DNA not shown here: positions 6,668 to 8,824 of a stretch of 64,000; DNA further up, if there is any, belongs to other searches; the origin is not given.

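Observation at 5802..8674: Ski2/HelY-type helicase encoded as two genes in swapped (C-half first, N-half second) order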

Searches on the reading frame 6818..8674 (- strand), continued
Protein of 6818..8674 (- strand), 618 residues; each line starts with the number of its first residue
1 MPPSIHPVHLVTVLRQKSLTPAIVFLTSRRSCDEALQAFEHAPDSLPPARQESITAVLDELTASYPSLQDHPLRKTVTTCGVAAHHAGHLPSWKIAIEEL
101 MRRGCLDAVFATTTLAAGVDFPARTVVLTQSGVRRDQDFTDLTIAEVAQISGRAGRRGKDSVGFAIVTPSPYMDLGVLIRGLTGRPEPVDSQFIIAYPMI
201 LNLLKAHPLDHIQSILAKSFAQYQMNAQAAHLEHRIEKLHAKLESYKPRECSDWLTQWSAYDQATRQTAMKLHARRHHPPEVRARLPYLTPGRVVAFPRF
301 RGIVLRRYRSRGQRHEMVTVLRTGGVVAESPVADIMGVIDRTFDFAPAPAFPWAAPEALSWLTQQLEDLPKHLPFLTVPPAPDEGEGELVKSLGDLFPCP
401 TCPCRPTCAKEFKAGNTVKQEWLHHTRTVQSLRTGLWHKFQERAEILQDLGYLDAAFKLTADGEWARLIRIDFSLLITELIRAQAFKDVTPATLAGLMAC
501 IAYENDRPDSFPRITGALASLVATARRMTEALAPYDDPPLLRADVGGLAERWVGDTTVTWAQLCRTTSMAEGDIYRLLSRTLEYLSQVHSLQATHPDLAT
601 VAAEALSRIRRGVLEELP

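Call 47: fold_search(model_id=the predicted structure, library=pdb)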
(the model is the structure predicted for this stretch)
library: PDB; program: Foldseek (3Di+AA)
matches with E <= 10: 1037; with E <= 0.001: 118
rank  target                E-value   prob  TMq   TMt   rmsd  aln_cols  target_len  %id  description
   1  6ro1_A                1.7e-29  1.00  0.38  0.28  19.6       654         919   21  X-ray crystal structure of the MTR4 NVL complex (released 2019-07-03)
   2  4u4c_A                4.8e-29  1.00  0.41  0.28  24.9       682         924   21  The molecular architecture of the TRAMP complex reveals the organization and interplay of its two catalytic activities (released 2014-09-24)
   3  5ooq_A                5.3e-29  1.00  0.42  0.29  25.0       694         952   21  Structure of the Mtr4 Nop53 Complex (released 2017-09-20)
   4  7s7b_A                1.3e-28  1.00  0.42  0.29  22.8       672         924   21  Human Nuclear exosome targeting (NEXT) complex homodimer bound to RNA (substrate 1) (released 2022-06-15)
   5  2xgj_A                1.9e-28  1.00  0.41  0.28  24.5       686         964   21  Structure of Mtr4, a DExH helicase involved in nuclear RNA processing and surveillance (released 2010-06-23)
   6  5ooq_B                4.0e-28  1.00  0.42  0.29  24.9       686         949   21  Structure of the Mtr4 Nop53 Complex (released 2017-09-20)
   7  6bb8                  1.9e-27  1.00  0.42  0.29  20.9       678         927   20  Crystal Structure of Frequency-Interacting RNA helicase (FRH) (released 2018-08-29)
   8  6ieh_B                2.3e-27  1.00  0.41  0.29  25.5       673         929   20  Crystal structures of the hMTR4-NRDE2 complex (released 2019-04-03)
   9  5e02_A                6.9e-27  1.00  0.36  0.24  25.6       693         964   19  Structure of RNA Helicase FRH a Critical Component of the Neurospora Crassa Circadian Clock (released 2016-07-06)
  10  4xgt                  1.1e-26  1.00  0.38  0.26  23.8       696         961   19  Structure of RNA Helicase FRH a Critical Component of the Neurospora Crassa Circadian Clock (released 2016-07-06)
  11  7z4y_B                1.3e-26  1.00  0.41  0.29  22.8       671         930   21  Human NEXT dimer - overall reconstruction of the core complex (released 2022-06-22)
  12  6ieg_A                2.0e-26  1.00  0.40  0.29  23.5       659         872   21  Crystal structure of human MTR4 (released 2019-04-03)
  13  6ieg_B                2.9e-26  1.00  0.38  0.27  23.7       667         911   20  Crystal structure of human MTR4 (released 2019-04-03)
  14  5dzr                  1.2e-25  1.00  0.36  0.25  25.3       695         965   19  Structure of RNA Helicase FRH a Critical Component of the Neurospora Crassa Circadian Clock (released 2016-07-06)
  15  4a4z                  2.4e-25  1.00  0.38  0.29  21.8       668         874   21  CRYSTAL STRUCTURE OF THE S. CEREVISIAE DEXH HELICASE SKI2 BOUND TO AMPPNP (released 2011-12-21)
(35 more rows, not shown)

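Call 53: find_encoding_contigs(protein=P0241, flank=4000, max_places=2)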
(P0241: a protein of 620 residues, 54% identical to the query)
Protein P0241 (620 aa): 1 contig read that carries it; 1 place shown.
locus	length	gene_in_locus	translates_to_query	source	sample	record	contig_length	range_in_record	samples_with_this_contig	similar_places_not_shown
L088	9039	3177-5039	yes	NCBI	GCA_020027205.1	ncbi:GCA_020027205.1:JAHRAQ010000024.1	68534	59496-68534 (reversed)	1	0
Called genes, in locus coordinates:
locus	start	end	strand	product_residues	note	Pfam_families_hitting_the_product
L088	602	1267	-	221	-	PF00677:Lum_binding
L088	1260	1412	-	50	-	-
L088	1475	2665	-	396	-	PF07690:MFS_1, PF05977:MFS_3, PF06779:MFS_4 (weak), PF07690:MFS_1, PF12832:MFS_1_like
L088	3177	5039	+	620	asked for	PF00271:Helicase_C (faint), PF08148:DSHCT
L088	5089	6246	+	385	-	PF00270:DEAD, PF04851:ResIII, PF22527:DEXQc_Suv3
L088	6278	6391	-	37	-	-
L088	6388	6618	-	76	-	-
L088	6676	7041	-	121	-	PF06155:GBBH-like_N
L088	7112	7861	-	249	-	PF11967:RecO_N, PF02565:RecO_C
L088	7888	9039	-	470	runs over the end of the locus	PF03448:MgtE_N, PF00571:CBS (weak), PF01769:MgtE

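Call 54: find_encoding_contigs(protein=P0249, flank=4000, max_places=2)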
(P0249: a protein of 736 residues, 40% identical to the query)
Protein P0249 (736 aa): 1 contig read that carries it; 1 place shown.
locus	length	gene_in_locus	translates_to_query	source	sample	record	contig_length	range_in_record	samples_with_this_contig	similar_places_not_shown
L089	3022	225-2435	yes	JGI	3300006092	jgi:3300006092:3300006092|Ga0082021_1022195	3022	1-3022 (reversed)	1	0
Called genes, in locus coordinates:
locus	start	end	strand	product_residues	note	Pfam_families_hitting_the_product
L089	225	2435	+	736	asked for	PF00270:DEAD, PF04851:ResIII, PF22527:DEXQc_Suv3 (weak), PF08148:DSHCT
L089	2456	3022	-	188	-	?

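Call 68: search_protein_families(library=padloc, proteins=[window:6818-8674:-], max_evalue=0.001)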
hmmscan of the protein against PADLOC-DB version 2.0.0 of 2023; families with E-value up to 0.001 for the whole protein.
window:6818-8674:- (618 aa): 22 families
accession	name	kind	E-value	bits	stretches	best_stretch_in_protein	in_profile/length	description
PDLC04531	PDC-M23B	-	2.9e-15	53.4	1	69-165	616-708/1060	-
PDLC00194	HamB1|HamB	-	3.9e-12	42.9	1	50-168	533-650/995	DEAD-box helicase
PDLC00177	HamB1|HamB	-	4.5e-12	43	1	69-167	432-531/841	DEAD-box helicase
PDLC00187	HamB1|HamB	-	3.7e-10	36.8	1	81-163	434-513/851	DEAD-box helicase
PDLC00174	HamB1|HamB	-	1.1e-09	34.6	1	79-164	621-702/1163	DEAD-box helicase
PDLC00190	HamB1|HamB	-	2.1e-09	34.4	1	81-163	432-510/866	DEAD-box helicase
PDLC04532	PDC-M23B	-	2.6e-09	33.7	1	80-165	637-722/817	-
PDLC00176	HamB1|HamB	-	3.2e-09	33.4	1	81-163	428-506/845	DEAD-box helicase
PDLC00186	HamB1|HamB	-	3.3e-09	33.3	1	74-162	442-526/864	DEAD-box helicase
PDLC00200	HamB2|HamB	-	8.2e-09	32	1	80-163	446-526/865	DEAD-box helicase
PDLC00178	HamB1|HamB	-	2.8e-08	30.2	1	76-169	569-658/830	DEAD-box helicase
PDLC00184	HamB1|HamB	-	6.9e-08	29.1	1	80-167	385-469/738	DEAD-box helicase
PDLC00192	HamB1|HamB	-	7.2e-08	28.5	1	76-161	578-659/1104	DEAD-box helicase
PDLC00188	HamB1|HamB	-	7.7e-08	28.9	1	77-168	569-656/1037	DEAD-box helicase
PDLC00185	HamB1|HamB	-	1.2e-07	28.1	1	80-156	441-513/871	DEAD-box helicase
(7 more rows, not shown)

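Call 69: find_related_loci(query=P0260, collection=metagenome_contigs, flank=3000)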
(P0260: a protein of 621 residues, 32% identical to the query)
Query P0260 (621 aa) in metagenome_contigs; peptide patterns used: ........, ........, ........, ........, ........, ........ (x = any residue, [..] = any of these).
194 stretches matched a pattern; 92 encode a relative of the query (tblastn E <= 1e-3); the best 80 are kept; 80 distinct loci.
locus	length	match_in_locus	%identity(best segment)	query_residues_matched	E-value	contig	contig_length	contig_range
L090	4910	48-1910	94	1-621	0e+0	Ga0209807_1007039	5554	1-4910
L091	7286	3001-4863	91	1-621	0e+0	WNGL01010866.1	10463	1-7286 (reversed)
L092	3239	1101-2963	91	1-621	0e+0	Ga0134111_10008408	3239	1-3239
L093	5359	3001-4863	90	1-621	0e+0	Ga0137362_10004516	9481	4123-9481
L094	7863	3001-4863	90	1-621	0e+0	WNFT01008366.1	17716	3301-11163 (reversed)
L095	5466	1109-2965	88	1-619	0e+0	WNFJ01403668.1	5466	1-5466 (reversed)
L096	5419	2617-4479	89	1-621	0e+0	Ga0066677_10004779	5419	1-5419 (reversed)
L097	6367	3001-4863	80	1-621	0e+0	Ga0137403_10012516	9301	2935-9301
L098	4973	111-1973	79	1-621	0e+0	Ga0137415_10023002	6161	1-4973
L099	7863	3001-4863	78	1-621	0e+0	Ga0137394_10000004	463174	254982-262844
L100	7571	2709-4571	79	1-621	0e+0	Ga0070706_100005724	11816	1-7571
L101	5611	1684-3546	79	1-621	0e+0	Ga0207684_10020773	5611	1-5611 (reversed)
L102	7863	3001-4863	78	1-621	0e+0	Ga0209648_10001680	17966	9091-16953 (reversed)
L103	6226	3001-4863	78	1-621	0e+0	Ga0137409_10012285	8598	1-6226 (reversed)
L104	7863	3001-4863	76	1-621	0e+0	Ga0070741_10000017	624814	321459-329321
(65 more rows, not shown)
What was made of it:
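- Tried and rejected: I replaced it with a metagenome scan (call 69).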
